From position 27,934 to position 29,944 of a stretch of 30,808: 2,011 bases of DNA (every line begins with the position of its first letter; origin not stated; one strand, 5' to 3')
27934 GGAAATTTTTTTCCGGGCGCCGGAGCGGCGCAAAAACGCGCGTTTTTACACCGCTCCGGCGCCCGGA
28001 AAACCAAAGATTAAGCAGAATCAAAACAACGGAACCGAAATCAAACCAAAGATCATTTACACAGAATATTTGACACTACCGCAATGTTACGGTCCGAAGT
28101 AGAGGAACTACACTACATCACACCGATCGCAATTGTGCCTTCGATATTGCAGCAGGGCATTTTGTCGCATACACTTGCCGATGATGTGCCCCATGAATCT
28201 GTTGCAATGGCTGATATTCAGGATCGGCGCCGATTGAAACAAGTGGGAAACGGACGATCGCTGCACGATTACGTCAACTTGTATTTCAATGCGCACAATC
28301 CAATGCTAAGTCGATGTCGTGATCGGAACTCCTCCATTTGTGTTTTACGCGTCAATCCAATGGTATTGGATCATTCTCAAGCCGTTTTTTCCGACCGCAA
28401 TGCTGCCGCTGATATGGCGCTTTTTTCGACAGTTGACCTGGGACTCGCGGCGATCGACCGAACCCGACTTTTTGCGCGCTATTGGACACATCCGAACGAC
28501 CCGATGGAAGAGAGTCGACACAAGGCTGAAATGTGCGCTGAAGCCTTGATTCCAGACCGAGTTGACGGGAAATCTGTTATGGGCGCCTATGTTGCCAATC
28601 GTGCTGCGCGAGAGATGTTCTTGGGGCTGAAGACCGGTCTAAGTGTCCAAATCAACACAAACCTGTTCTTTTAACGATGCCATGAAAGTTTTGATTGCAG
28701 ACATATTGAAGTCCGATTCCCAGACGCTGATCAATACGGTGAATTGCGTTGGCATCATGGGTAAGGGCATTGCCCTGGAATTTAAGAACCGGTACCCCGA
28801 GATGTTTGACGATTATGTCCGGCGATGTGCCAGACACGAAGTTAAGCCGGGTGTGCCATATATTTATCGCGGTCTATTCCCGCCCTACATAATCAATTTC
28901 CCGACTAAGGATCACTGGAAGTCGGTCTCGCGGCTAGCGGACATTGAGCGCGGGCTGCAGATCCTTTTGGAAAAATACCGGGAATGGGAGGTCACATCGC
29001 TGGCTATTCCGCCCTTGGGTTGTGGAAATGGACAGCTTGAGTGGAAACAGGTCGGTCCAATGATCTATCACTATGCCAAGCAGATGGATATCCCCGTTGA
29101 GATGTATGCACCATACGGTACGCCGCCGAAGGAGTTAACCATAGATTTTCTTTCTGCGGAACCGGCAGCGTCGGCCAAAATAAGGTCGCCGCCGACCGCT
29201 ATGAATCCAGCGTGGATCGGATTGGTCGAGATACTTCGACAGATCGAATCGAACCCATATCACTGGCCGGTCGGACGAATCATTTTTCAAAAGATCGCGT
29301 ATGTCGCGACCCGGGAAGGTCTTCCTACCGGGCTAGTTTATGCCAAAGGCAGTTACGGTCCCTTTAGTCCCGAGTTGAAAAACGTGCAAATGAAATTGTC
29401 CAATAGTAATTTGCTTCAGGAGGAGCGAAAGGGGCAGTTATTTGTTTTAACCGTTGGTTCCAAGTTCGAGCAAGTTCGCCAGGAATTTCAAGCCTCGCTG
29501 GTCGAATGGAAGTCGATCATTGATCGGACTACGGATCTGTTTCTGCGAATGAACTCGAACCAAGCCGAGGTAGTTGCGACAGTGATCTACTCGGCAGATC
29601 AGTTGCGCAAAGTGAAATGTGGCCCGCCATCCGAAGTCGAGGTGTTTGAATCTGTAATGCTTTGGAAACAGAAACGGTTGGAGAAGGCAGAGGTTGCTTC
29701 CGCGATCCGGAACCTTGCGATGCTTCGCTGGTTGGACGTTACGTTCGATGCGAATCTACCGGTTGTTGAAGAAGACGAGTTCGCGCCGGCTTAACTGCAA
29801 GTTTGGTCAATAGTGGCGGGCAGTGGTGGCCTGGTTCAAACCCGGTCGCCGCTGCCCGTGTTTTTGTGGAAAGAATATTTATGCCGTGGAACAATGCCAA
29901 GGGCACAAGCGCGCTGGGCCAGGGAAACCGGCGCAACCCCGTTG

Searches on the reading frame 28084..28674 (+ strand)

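Call 4: search_protein_families(library=pfam, proteins=[window:28084-28674:+])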
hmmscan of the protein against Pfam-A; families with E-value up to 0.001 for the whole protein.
window:28084-28674:+ (196 aa): 1 family
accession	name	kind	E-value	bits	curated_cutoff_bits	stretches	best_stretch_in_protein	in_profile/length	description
PF14487.12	DarT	-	2.4e-33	116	22.5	1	10-183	1-183/201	ssDNA thymidine ADP-ribosyltransferase, DarT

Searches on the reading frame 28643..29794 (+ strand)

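Call 4: search_protein_families(library=pfam, proteins=[window:28643-29794:+])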
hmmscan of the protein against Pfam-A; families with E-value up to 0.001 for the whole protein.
window:28643-29794:+ (383 aa): 1 family
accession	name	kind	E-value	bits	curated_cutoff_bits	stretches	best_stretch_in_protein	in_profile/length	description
PF01661.27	Macro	-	3.4e-17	62.9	22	1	30-138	1-115/118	Macro domain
